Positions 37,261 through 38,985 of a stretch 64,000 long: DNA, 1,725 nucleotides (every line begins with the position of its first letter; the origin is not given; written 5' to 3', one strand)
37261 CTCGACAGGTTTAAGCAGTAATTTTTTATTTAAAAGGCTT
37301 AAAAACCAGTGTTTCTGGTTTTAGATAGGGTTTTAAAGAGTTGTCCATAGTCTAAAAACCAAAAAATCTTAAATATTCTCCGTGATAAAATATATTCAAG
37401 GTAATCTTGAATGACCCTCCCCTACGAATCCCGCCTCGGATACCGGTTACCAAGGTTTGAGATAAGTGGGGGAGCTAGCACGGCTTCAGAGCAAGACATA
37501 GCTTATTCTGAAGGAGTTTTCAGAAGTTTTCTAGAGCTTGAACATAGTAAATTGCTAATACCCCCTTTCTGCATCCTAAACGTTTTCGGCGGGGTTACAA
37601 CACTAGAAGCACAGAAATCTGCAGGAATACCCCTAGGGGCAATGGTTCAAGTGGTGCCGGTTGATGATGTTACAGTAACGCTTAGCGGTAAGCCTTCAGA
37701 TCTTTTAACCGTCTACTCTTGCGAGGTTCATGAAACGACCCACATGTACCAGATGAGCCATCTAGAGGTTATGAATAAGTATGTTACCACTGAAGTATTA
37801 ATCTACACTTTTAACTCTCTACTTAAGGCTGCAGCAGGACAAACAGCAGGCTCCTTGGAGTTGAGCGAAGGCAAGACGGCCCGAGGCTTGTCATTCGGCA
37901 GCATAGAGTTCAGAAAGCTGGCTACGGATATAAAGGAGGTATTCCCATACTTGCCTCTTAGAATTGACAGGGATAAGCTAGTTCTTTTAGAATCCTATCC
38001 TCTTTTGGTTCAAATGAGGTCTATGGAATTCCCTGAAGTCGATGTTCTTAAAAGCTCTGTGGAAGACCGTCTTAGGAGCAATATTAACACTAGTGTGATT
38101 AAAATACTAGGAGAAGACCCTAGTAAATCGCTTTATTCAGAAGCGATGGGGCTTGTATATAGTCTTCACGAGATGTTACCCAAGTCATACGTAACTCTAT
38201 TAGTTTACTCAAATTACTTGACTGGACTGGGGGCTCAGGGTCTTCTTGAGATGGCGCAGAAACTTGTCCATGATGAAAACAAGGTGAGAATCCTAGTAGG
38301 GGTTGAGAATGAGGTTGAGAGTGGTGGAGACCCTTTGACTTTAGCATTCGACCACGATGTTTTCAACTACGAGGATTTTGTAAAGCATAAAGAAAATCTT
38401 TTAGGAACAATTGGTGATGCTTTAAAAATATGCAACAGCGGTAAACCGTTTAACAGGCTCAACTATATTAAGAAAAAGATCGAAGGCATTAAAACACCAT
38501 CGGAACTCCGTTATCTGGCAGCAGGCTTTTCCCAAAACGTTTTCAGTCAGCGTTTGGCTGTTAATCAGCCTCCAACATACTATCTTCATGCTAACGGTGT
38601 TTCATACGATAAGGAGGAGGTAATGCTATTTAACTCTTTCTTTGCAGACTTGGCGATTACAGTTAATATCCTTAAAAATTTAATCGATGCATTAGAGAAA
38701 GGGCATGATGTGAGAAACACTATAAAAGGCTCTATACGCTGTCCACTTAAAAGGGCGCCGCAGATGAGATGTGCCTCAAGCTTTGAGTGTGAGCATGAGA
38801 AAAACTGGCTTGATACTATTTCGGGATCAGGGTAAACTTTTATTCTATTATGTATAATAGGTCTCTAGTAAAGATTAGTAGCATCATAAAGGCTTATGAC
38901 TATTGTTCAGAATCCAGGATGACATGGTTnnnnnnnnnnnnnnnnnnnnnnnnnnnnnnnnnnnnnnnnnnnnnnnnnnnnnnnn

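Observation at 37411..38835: Orphan 474-aa protein with metzincin-spaced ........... and a C-terminal Cys cluster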

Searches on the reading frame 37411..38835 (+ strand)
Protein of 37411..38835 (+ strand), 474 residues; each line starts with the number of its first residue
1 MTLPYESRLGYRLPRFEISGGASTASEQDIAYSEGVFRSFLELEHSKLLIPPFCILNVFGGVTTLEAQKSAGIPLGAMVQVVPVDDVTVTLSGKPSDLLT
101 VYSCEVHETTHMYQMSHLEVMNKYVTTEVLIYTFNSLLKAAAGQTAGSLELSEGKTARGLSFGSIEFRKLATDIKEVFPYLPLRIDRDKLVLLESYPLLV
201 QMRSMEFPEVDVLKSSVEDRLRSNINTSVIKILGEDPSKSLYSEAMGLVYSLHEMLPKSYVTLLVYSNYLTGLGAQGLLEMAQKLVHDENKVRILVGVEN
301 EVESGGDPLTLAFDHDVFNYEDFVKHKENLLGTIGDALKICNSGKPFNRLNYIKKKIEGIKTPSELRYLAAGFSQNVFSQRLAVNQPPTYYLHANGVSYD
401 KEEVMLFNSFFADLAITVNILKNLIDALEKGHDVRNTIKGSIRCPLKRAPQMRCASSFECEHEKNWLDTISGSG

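Call 3: search_protein_families(library=pfam, proteins=[window:37411-38835:+], max_evalue=10)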
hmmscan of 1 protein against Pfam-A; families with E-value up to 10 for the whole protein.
window:37411-38835:+ (474 aa): 0 families

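Call 4: search_protein_families(library=ncbifam, proteins=[window:37411-38835:+], max_evalue=10)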
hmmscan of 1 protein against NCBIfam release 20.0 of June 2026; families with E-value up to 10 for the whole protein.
window:37411-38835:+ (474 aa): 0 families

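Call 5: search_solved_structures(query=window:37411-38835:+, max_evalue=10)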
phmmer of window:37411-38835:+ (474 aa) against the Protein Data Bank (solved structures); distinct sequences matched with E-value up to 10: 3.
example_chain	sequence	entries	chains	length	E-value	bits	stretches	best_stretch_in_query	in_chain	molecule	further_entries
20yy_A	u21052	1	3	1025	0.46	12.4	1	171-243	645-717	Multidrug efflux RND transporter permease subunit MexK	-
9xwg_A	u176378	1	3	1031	0.46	12.3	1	171-243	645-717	Multidrug efflux RND transporter permease subunit MexK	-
2a4e_A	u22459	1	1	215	1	11.2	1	213-257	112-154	Cadherin-11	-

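Call 7: find_homologous_proteins(query=window:37411-38835:+, max_evalue=0.001)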
Query window:37411-38835:+ (474 aa): 33 proteins with E <= 0.001 among 8000 candidates.
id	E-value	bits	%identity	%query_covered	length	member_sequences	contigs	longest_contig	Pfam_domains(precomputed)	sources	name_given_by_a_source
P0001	0.0e+0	1057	100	100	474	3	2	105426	-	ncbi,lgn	ncbi:MAG: hypothetical protein QW304_05555 [Thermoproteota archaeon]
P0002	5.7e-282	953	90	100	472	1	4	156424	-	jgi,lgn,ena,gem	jgi:hypothetical protein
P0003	1.2e-274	929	86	100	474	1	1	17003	-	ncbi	ncbi:MAG: hypothetical protein QXF52_09035 [Thermoproteota archaeon]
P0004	3.6e-272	921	86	100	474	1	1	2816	-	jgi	jgi:hypothetical protein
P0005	3.6e-271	918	86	100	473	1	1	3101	-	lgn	-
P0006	3.7e-215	733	68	99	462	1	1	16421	-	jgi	jgi:hypothetical protein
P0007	1.5e-211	721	66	99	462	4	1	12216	-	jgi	-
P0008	3.3e-211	720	69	99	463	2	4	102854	-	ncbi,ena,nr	ncbi:MAG: hypothetical protein JTT15_01495 [Candidatus Brockarchaeota archaeon]|nr:hypothetical prot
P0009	4.6e-211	719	69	99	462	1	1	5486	-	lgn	-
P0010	1.1e-210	718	69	99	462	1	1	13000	-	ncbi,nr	ncbi:MAG: hypothetical protein RMI79_02310 [Nitrososphaerota archaeon]|nr:hypothetical protein [Nitr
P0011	1.1e-210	718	68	99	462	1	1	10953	-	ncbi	ncbi:MAG: hypothetical protein QXR97_05045 [Thermoproteota archaeon]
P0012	4.1e-207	706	65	99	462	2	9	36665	-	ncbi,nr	ncbi:MAG: hypothetical protein QXN75_03895 [Thermoproteota archaeon]|nr:hypothetical protein [Candid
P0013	7.9e-207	705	71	95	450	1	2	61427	-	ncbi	ncbi:MAG: hypothetical protein ACUVQY_07770 [Thermoproteota archaeon]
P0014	2.5e-202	691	65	99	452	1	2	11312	-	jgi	-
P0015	3.2e-198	677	65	99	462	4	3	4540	-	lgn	-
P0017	2.9e-156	539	54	98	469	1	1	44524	-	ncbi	ncbi:MAG: hypothetical protein ACUVQ0_01625 [Thermoproteota archaeon]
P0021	2.3e-144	500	50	98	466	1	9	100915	-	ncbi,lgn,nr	ncbi:MAG: hypothetical protein QXN75_01780 [Thermoproteota archaeon]|nr:hypothetical protein [Candid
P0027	1.0e-130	455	49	97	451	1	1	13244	-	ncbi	ncbi:MAG: hypothetical protein ACUVQ0_05255 [Thermoproteota archaeon]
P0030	3.8e-127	443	45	99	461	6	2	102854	-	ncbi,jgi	ncbi:MAG: hypothetical protein QXM51_00845 [Thermoproteota archaeon]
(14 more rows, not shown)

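Call 12: find_encoding_contigs(protein=P0008, flank=8000, max_places=3)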
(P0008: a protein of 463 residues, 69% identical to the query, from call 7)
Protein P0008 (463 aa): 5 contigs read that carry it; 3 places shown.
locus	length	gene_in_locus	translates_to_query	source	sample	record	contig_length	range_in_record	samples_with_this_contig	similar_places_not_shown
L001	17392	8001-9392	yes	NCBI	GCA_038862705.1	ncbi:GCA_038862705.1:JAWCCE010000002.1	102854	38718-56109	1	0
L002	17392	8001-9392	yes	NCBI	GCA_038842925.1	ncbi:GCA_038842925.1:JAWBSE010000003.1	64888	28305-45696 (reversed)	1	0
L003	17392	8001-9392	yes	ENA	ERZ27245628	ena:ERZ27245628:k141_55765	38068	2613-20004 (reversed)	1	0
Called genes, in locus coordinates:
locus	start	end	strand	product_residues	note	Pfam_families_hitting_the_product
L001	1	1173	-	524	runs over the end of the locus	PF00403:HMA, PF00122:E1-E2_ATPase, PF00702:Hydrolase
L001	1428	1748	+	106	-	PF11975:Glyco_hydro_4C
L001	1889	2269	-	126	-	PF01850:PIN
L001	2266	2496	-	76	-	PF04014:MazE_antitoxin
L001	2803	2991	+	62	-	-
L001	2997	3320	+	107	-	PF01895:PhoU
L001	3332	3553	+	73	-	-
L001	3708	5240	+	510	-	PF01837:HcyBio, PF00571:CBS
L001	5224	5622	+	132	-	PF09383:NIL, PF12838:Fer4_7 (weak), PF13237:Fer4_10, PF00037:Fer4, PF14697:Fer4_21, PF12838:Fer4_7, PF13187:Fer4_9, PF00037:Fer4, +10 more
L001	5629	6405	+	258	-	PF27030:AbpE_bact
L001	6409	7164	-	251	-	-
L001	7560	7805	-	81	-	-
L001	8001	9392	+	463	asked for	-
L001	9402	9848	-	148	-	PF00582:Usp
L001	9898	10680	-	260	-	-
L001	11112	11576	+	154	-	PF24034:DUF7343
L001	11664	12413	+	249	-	PF02219:MTHFR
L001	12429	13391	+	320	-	PF01717:Meth_synt_2, PF08267:Meth_synt_1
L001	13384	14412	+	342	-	PF01717:Meth_synt_2, PF08267:Meth_synt_1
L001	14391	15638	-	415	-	PF00464:SHMT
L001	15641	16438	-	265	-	-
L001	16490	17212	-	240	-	PF02511:Thy1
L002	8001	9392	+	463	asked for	-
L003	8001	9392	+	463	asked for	-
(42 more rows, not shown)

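Call 13: find_encoding_contigs(protein=P0021, flank=8000, max_places=3)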
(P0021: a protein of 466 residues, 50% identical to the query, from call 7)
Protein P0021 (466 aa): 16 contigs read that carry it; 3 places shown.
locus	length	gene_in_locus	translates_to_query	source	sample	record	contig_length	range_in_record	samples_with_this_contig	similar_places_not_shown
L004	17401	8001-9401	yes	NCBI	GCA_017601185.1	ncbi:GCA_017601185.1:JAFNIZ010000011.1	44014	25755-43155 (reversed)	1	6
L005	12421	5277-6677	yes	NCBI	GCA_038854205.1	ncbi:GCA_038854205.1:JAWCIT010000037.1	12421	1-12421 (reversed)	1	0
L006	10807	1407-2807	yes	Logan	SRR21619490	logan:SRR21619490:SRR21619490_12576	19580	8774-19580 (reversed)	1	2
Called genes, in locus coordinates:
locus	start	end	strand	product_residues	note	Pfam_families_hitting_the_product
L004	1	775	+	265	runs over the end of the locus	PF03446:NAD_binding_2, PF03807:F420_oxidored, PF14748:P5CR_dimer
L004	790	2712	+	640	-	PF00664:ABC_membrane, PF00005:ABC_tran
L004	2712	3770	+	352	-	PF00664:ABC_membrane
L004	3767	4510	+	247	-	PF00005:ABC_tran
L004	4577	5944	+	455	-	PF06068:TIP49, PF05496:RuvB_N (weak), PF13191:AAA_16 (weak), PF13245:AAA_19 (faint), PF00004:AAA, PF07728:AAA_5 (faint), PF13401:AAA_22 (faint), PF17856:TIP49_C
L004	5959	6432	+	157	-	PF22784:PTP-SAK, PF05706:CDKN3, PF22785:Tc-R-P, PF14566:PTPlike_phytase (weak), PF22741:PTP-NADK, PF00782:DSPc, PF00102:Y_phosphatase (weak)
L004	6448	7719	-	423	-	PF00368:HMG-CoA_red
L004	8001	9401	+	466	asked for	-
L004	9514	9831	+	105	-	-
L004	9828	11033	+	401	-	-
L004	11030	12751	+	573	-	-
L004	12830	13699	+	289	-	PF04402:SIMPL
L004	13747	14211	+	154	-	PF01726:LexA_DNA_bind (weak)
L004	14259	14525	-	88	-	-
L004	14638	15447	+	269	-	PF13230:GATase_4, PF13522:GATase_6 (weak)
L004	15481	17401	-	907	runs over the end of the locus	PF02018:CBM_4_9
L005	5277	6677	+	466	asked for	-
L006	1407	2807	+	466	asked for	-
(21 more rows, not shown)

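Call 14: find_encoding_contigs(protein=P0030, flank=8000, max_places=3)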
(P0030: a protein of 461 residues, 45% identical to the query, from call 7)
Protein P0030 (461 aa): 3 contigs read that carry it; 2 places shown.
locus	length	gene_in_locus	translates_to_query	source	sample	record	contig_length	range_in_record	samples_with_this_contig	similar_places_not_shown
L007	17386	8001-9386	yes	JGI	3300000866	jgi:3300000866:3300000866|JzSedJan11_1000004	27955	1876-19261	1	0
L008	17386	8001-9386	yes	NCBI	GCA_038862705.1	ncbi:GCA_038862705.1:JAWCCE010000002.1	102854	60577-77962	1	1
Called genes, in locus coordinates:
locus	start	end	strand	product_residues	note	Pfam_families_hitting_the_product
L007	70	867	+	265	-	PF02826:2-Hacid_dh_C (weak), PF03446:NAD_binding_2, PF03807:F420_oxidored, PF14748:P5CR_dimer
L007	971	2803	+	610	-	PF00664:ABC_membrane, PF00005:ABC_tran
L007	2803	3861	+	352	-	PF00664:ABC_membrane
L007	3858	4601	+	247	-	PF00005:ABC_tran, PF13304:AAA_21 (faint)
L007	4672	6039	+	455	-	PF06068:TIP49, PF05496:RuvB_N (weak), PF13191:AAA_16 (weak), PF13245:AAA_19 (faint), PF00004:AAA, PF07728:AAA_5 (faint), PF13401:AAA_22 (faint), PF17856:TIP49_C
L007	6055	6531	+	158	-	PF22784:PTP-SAK, PF13350:Y_phosphatase3 (faint), PF05706:CDKN3 (weak), PF22785:Tc-R-P, PF00782:DSPc, PF14566:PTPlike_phytase, PF22741:PTP-NADK, PF00102:Y_phosphatase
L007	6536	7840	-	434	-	PF00368:HMG-CoA_red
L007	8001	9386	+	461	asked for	-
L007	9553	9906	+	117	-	-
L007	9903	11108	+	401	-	PF07728:AAA_5 (weak)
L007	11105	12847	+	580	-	-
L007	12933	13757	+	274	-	PF04402:SIMPL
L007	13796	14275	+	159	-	PF01726:LexA_DNA_bind (weak)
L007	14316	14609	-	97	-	-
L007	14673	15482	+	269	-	PF13230:GATase_4, PF13522:GATase_6 (weak)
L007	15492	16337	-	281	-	PF13649:Methyltransf_25 (weak)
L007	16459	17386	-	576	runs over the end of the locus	PF02730:AFOR_N, PF01314:AFOR_C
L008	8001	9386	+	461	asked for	-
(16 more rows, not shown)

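Call 17: search_protein_representatives(protein=window:37411-38835:+)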
Query: 474 residues. Proteins with E-value up to 0.001 (for the whole library): 10; up to 1e-10: 8; up to 1e-30: 1. The best 10 are listed.
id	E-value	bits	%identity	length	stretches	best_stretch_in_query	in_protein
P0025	1.6e-139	481.9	50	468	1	11-472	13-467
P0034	8.8e-27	110.3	68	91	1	394-473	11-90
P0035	4.5e-26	108.0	29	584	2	167-470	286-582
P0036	4.3e-24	101.5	27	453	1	39-468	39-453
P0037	5.0e-20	88.1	28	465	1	78-470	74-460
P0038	3.8e-19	85.2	30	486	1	79-470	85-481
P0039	1.8e-18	83.0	28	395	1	78-468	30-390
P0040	5.0e-14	68.3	28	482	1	78-470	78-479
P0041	7.9e-10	54.5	31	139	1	348-469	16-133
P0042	1.6e-04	37.0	41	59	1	409-469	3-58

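Call 19: predict_structure(alignment_id=A1)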
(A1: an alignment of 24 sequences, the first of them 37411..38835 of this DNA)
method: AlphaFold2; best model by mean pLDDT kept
length: 474 residues; sequences in the alignment: 24
mean_pLDDT: 65.1   pTM: 0.64
mean pLDDT of the five models: 65.1, 62.8, 55.5, 51.8, 51.4
residues with pLDDT >= 90: 19; 70-90: 195; 50-70: 145; < 50: 115
segments of 3 or more residues with pLDDT < 50: 1-22, 46-77, 83-90, 106-112, 145-158, 181-183, 376-398
pLDDT, mean of each block of 10 residues (from residue 1): 28 35 61 65 47 35 43 46 46 54 50 57 82 89 54 46 85 77 61 70 59 65 72 68 78 74 66 78 78 70 68 77 84 90 88 89 71 50 41 48 71 80 82 85 67 53 82 54
secondary structure, 60 per line:
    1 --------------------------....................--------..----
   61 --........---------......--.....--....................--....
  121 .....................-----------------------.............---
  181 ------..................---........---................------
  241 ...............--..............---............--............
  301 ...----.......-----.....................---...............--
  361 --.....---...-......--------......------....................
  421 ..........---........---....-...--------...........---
elements in order: H27-46 H63-70 E80-85 E88-92 H95-114 H117-141 H165-177 H187-204 H208-215 H219-234 H241-255 H258-271 H275-286 H289-303 H308-314 H320-340 H344-358 H363-367 E375-380 E389-394 H401-430 H434-441 H445-448 H461-471

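Call 22: find_homologous_proteins(query=A2, max_evalue=0.01)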
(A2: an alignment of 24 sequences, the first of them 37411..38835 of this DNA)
Query A2 (24 sequences) (474 aa, profile of the alignment): 34 proteins with E <= 0.01 among 8000 candidates.
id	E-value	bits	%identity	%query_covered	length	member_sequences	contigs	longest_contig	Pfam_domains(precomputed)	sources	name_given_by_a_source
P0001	1.3e-214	731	100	100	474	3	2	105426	-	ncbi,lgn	ncbi:MAG: hypothetical protein QW304_05555 [Thermoproteota archaeon]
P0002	4.1e-214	730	90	100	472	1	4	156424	-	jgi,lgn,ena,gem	jgi:hypothetical protein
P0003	2.3e-213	727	86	100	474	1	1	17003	-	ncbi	ncbi:MAG: hypothetical protein QXF52_09035 [Thermoproteota archaeon]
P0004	9.7e-212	722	86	100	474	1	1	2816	-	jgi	jgi:hypothetical protein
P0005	2.2e-211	721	86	100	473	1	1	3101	-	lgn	-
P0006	8.8e-206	702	68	99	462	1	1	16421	-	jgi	jgi:hypothetical protein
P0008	9.1e-206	702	69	99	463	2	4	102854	-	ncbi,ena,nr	ncbi:MAG: hypothetical protein JTT15_01495 [Candidatus Brockarchaeota archaeon]|nr:hypothetical prot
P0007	9.9e-206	702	66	99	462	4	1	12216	-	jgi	-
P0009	7.3e-205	699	69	99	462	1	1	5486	-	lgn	-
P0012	1.1e-204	699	65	99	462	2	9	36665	-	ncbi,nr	ncbi:MAG: hypothetical protein QXN75_03895 [Thermoproteota archaeon]|nr:hypothetical protein [Candid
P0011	5.9e-204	696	68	99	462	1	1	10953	-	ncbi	ncbi:MAG: hypothetical protein QXR97_05045 [Thermoproteota archaeon]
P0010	1.3e-202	692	69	99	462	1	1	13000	-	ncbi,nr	ncbi:MAG: hypothetical protein RMI79_02310 [Nitrososphaerota archaeon]|nr:hypothetical protein [Nitr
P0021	1.7e-202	691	50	98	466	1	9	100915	-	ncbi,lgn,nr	ncbi:MAG: hypothetical protein QXN75_01780 [Thermoproteota archaeon]|nr:hypothetical protein [Candid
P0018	1.5e-201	688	52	98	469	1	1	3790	-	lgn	-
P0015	4.3e-201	687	65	99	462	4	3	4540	-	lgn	-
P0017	4.4e-201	687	54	98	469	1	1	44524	-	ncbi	ncbi:MAG: hypothetical protein ACUVQ0_01625 [Thermoproteota archaeon]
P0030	8.3e-191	653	45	99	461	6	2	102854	-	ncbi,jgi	ncbi:MAG: hypothetical protein QXM51_00845 [Thermoproteota archaeon]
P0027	2.9e-177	608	49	97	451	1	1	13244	-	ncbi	ncbi:MAG: hypothetical protein ACUVQ0_05255 [Thermoproteota archaeon]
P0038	6.1e-138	479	25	83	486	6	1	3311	-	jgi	-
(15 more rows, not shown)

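Call 26: fold_search(model_id=the predicted structure, library=pdb)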
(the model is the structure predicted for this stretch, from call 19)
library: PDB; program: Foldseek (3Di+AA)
matches with E <= 10: 133; with E <= 0.001: 0
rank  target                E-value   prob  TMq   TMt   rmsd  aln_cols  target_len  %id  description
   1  5y50                  6.5e-01  0.09  0.15  0.16  21.5       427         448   10  Crystal structure of eukaryotic MATE transporter AtDTX14 (released 2017-12-06)
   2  7jh5_A                7.5e-01  0.09  0.12  0.16  28.3       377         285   11  Co-LOCKR: de novo designed protein switch (released 2020-09-02)
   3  6r7l_Y                1.0e+00  0.06  0.13  0.14  21.6       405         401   13  Ribosome-bound SecYEG translocon in a nanodisc (released 2019-08-07)
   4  7cbc_B                1.1e+00  0.08  0.12  0.16  28.0       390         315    9  Crystal structure of a de novo designed switch protein caging a hemagglutinin binder (released 2020-12-23)
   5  9jxe_B                1.3e+00  0.06  0.13  0.12  22.2       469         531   10  Cryo-EM structure of apo human XPR1, class 1, with one visible SPX domain (released 2025-08-27)
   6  7bu0_B                1.7e+00  0.03  0.10  0.11  25.2       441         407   11  Crystal structure of a OTU deubiquitinase in complex with Ub-PA (released 2020-11-18)
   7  4k1p_A                1.8e+00  0.03  0.10  0.13  26.5       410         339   11  Structure of the NheA component of the Nhe toxin from Bacillus cereus (released 2013-09-18)
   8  7uh6                  2.1e+00  0.03  0.10  0.11  27.7       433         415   11  Asp-bound GltPh RSMR mutant in IFS-B2 state (released 2023-03-29)
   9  7zk3_A                2.2e+00  0.04  0.12  0.08  28.2       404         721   13  Structure of 1PBC- and calcium-bound mTMEM16A(ac) chloride channel at 2.85 A resolution (released 2022-05-25)
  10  6xz4_A                2.3e+00  0.06  0.14  0.19  21.8       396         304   10  Crystal structure of TLNRD1 (released 2020-05-27)
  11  8gyp_A                2.3e+00  0.03  0.09  0.11  31.3       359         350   15  Cryo-EM structure of human Pannexin-3 in closed state. (released 2024-04-17)
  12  5zk8                  2.5e+00  0.04  0.11  0.14  26.4       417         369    9  Crystal structure of M2 muscarinic acetylcholine receptor bound with NMS (released 2018-11-21)
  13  4w8f_A                2.7e+00  0.01  0.09  0.03  36.1       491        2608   12  Crystal structure of the dynein motor domain in the AMPPNP-bound state (released 2014-11-12)
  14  6dt7_B                2.9e+00  0.03  0.10  0.12  20.2       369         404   10  Bacteriophage N4 RNA polymerase II and DNA complex (released 2018-07-11)
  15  1k9x_A                2.9e+00  0.02  0.10  0.10  23.7       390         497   13  Structure of Pyrococcus furiosus carboxypeptidase Apo-Yb (released 2002-11-06)
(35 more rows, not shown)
